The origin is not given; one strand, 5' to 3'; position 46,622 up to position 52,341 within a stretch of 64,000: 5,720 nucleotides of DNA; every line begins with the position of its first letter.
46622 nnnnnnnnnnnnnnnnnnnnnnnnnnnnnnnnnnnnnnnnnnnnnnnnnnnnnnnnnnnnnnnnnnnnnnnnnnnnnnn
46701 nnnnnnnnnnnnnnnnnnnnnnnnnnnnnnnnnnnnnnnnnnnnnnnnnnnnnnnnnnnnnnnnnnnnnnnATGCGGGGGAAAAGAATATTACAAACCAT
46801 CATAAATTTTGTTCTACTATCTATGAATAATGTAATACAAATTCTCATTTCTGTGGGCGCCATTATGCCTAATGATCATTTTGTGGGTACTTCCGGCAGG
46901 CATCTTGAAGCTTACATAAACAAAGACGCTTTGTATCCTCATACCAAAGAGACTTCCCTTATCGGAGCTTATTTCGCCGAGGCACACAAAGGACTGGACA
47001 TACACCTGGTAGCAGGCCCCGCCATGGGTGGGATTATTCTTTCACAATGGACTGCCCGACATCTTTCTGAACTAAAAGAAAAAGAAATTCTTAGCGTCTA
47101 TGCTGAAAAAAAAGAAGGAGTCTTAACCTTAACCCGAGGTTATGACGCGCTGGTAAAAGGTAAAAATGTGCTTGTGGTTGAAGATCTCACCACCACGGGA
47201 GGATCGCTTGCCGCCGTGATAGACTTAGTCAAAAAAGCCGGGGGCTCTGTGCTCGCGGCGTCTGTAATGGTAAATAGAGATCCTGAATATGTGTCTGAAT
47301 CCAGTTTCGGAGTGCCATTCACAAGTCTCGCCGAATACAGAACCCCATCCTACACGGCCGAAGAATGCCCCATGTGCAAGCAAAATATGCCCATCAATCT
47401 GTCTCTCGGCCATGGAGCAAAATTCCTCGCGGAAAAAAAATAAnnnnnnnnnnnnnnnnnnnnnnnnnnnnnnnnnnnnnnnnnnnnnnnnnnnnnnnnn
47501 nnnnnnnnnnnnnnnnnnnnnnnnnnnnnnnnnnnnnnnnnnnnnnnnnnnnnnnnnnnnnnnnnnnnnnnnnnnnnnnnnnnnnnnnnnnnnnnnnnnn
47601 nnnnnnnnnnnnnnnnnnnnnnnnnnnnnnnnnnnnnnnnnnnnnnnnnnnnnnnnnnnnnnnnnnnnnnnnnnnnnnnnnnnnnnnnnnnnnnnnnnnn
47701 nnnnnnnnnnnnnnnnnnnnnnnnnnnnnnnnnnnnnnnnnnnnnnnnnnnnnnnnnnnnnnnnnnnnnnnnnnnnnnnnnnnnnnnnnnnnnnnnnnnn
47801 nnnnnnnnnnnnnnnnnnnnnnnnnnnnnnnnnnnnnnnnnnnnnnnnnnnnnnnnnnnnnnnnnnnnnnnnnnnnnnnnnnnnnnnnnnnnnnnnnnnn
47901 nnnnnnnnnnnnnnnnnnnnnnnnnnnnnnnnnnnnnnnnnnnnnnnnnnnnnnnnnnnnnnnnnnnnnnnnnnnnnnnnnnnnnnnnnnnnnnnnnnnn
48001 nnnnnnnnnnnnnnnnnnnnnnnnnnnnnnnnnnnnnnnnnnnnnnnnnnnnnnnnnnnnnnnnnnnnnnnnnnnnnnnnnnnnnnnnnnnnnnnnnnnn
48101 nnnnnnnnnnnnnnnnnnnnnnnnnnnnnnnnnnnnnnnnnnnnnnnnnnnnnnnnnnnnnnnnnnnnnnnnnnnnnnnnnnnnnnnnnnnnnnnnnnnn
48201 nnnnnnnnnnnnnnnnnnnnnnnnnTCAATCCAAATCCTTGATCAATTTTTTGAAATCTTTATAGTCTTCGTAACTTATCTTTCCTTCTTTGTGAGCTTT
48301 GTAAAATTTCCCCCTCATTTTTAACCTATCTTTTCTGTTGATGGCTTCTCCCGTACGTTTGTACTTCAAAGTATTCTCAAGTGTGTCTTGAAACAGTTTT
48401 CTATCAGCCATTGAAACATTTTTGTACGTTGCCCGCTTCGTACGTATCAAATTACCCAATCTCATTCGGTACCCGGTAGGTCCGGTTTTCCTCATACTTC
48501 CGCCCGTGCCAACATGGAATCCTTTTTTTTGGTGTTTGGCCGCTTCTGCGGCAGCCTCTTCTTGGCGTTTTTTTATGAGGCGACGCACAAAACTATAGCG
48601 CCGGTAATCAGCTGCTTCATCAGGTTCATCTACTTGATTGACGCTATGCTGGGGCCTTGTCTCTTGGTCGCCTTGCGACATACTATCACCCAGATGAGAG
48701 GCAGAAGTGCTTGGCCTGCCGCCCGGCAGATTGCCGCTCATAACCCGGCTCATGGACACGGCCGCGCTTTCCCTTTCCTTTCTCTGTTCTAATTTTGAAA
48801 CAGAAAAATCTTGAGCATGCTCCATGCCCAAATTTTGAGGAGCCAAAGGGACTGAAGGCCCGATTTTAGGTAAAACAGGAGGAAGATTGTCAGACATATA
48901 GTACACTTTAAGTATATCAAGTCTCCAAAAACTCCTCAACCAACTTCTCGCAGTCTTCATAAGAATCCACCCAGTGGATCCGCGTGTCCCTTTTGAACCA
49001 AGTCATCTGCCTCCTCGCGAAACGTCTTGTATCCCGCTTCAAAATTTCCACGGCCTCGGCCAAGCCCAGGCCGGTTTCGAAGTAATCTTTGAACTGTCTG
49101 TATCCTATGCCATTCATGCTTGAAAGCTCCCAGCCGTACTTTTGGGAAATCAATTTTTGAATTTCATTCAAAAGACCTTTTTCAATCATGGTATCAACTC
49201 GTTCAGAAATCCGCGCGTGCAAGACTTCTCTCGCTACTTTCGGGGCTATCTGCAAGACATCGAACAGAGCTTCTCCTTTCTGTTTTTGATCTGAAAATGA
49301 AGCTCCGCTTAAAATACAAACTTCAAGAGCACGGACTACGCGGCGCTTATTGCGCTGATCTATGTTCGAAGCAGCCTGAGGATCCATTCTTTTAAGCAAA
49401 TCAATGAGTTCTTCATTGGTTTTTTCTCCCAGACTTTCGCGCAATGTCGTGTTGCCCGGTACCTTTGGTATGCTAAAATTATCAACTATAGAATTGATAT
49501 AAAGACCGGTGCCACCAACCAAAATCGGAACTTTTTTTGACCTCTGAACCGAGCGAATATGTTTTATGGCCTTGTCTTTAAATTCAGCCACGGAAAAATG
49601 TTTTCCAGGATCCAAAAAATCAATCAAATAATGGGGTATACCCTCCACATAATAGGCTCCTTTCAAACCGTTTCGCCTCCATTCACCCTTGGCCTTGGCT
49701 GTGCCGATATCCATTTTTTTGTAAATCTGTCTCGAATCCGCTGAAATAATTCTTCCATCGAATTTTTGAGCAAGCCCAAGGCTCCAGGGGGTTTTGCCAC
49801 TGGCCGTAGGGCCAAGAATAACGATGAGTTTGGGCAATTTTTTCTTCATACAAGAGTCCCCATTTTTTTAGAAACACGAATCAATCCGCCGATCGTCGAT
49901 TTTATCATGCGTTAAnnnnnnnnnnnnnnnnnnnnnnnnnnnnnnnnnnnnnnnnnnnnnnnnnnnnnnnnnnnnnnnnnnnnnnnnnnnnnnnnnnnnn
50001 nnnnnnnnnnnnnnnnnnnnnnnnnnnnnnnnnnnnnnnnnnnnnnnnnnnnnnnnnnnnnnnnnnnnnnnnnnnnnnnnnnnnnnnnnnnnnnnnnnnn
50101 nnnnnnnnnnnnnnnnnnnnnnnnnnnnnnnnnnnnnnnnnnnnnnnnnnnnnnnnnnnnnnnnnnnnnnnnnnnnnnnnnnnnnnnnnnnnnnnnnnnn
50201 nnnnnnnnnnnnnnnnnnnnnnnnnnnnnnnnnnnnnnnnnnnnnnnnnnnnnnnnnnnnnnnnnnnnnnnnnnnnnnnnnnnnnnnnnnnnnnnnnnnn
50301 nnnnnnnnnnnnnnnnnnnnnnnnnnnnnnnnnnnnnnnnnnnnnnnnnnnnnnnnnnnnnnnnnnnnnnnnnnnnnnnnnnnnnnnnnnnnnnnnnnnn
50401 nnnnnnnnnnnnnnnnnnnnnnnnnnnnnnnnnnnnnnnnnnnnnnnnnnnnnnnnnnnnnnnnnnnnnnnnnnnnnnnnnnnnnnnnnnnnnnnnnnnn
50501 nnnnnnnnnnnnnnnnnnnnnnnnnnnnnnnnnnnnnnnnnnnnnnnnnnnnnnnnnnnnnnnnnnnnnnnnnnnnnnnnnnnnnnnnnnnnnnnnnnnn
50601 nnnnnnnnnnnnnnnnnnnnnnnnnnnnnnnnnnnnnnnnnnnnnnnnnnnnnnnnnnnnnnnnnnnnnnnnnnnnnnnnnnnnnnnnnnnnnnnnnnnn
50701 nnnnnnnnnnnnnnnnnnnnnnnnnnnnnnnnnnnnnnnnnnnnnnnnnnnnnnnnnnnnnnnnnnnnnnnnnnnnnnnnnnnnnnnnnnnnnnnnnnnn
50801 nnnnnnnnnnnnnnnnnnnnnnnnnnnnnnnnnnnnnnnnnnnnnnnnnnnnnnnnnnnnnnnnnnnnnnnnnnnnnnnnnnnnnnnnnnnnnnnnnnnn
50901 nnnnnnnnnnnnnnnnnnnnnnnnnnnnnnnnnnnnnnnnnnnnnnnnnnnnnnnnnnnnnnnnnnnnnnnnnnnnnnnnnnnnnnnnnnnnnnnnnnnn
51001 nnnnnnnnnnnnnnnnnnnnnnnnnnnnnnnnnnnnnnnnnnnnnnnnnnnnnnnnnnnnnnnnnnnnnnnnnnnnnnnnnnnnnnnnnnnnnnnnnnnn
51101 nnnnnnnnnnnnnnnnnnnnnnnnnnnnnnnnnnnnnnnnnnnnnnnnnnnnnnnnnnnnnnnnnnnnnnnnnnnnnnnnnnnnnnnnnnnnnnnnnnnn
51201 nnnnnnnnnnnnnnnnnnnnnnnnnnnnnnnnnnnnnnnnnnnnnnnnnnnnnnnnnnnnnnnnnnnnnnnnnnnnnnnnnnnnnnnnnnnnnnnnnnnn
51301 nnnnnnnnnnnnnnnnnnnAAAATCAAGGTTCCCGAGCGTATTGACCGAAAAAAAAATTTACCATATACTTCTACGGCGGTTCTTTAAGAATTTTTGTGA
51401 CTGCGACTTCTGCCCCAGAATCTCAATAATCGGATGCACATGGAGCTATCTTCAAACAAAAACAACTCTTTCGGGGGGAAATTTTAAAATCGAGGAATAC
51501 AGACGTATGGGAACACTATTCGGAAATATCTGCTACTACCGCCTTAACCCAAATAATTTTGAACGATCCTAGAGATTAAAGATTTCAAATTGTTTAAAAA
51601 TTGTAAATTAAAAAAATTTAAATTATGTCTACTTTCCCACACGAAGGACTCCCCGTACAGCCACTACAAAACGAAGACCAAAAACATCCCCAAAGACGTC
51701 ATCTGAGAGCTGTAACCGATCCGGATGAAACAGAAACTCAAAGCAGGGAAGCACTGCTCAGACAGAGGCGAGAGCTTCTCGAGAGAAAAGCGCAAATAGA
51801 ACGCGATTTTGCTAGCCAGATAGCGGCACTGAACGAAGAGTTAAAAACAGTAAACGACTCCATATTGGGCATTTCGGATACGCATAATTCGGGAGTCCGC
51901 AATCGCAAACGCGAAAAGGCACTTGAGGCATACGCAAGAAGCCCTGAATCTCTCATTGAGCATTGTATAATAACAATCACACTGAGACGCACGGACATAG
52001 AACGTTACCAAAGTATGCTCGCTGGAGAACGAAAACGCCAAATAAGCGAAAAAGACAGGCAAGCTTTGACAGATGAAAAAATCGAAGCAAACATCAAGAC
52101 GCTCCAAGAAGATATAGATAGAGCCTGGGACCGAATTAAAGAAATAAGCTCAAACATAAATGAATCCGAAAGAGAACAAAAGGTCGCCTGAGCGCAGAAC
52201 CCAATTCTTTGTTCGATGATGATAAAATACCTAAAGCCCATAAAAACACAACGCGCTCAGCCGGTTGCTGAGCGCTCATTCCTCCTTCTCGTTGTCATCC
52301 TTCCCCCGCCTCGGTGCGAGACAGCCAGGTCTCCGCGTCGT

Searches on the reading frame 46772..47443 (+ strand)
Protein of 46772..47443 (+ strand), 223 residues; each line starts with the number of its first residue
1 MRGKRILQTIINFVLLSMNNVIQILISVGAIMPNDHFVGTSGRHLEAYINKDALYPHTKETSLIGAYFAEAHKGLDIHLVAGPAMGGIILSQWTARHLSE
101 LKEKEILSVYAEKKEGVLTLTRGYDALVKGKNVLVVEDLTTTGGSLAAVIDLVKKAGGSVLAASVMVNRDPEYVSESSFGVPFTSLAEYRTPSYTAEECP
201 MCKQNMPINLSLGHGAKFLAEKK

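Call 31: search_protein_families(library=pfam, proteins=[window:46772-47443:+], max_evalue=0.001)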
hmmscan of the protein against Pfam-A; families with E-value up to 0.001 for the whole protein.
window:46772-47443:+ (223 aa): 1 family
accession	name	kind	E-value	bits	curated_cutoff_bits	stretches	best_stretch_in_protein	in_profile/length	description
PF00156.33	Pribosyltran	-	3e-11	43.3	26.3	1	52-172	3-128/158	Phosphoribosyl transferase domain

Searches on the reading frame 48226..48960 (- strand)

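Call 8: search_protein_families(library=pfam, proteins=[window:48226-48960:-], max_evalue=0.1)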
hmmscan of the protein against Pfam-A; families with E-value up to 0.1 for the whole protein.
window:48226-48960:- (244 aa): 0 families

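Call 9: search_protein_families(library=ncbifam, proteins=[window:48226-48960:-], max_evalue=0.1)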
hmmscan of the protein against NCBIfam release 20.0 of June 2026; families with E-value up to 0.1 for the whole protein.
window:48226-48960:- (244 aa): 1 family
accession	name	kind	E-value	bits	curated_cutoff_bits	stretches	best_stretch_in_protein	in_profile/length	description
NF008043.0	PRK10775.1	equivalog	0.028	13.6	366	1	143-203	154-212/276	cell division protein FtsQ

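Call 57: search_protein_families(library=padloc, proteins=[window:48226-48960:-], max_evalue=0.01)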
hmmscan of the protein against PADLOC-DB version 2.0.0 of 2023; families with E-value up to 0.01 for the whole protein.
window:48226-48960:- (244 aa): 0 families

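Call 58: search_protein_families(library=phrogs, proteins=[window:48226-48960:-], max_evalue=0.01)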
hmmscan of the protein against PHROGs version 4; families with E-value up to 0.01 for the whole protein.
window:48226-48960:- (244 aa): 0 families

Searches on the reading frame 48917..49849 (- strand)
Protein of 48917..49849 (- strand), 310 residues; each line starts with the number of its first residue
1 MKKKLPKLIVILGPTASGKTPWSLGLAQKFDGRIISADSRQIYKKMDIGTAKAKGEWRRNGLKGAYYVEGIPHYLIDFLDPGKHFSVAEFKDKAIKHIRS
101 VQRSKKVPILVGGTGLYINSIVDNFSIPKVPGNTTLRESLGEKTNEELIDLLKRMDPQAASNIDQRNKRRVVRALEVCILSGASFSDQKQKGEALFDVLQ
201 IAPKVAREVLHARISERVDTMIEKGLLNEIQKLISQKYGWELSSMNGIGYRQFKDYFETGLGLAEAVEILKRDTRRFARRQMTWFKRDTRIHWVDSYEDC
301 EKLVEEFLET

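Call 48: search_protein_families(library=pfam, proteins=[window:48917-49849:-], max_evalue=0.001)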
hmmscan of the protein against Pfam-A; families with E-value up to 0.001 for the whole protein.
window:48917-49849:- (310 aa): 2 families
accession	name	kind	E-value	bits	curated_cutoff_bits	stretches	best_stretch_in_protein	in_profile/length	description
PF01715.23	IPPT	-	1.1e-75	254.9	23.6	1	41-288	1-243/243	IPP transferase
PF01745.22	IPT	-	0.0002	21.3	20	1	7-53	2-48/233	Isopentenyl transferase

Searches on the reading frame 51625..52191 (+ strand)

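Call 8: search_protein_families(library=pfam, proteins=[window:51625-52191:+], max_evalue=0.1)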
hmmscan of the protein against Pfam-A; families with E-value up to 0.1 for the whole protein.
window:51625-52191:+ (188 aa): 4 families
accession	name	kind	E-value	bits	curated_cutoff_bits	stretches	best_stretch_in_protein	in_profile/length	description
PF23203.1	KIF21A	-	0.017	15.3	28.5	0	121-185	42-106/161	KIF21A-like domain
PF20033.5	DUF6438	-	0.082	13.6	30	0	133-186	38-91/116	Domain of unknown function (DUF6438)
PF05659.16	RPW8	-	0.085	12.9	30.4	0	45-115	13-83/139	Arabidopsis broad-spectrum mildew resistance protein RPW8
PF08974.15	DUF1877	-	0.093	13.3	22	0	144-176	25-57/163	Domain of unknown function (DUF1877)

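Call 9: search_protein_families(library=ncbifam, proteins=[window:51625-52191:+], max_evalue=0.1)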
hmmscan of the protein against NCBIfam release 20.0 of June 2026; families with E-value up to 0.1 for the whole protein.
window:51625-52191:+ (188 aa): 1 family
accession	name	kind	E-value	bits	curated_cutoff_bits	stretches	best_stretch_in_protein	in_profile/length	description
NF038218.1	IcmG_DotF_IVB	equivalog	0.052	13.2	200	0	12-84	86-158/266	type IVB secretion system protein IcmG/DotF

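Call 57: search_protein_families(library=padloc, proteins=[window:51625-52191:+], max_evalue=0.01)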
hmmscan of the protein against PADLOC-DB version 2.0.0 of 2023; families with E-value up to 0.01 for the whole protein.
window:51625-52191:+ (188 aa): 0 families

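Call 58: search_protein_families(library=phrogs, proteins=[window:51625-52191:+], max_evalue=0.01)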
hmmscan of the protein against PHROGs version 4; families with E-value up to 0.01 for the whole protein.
window:51625-52191:+ (188 aa): 0 families
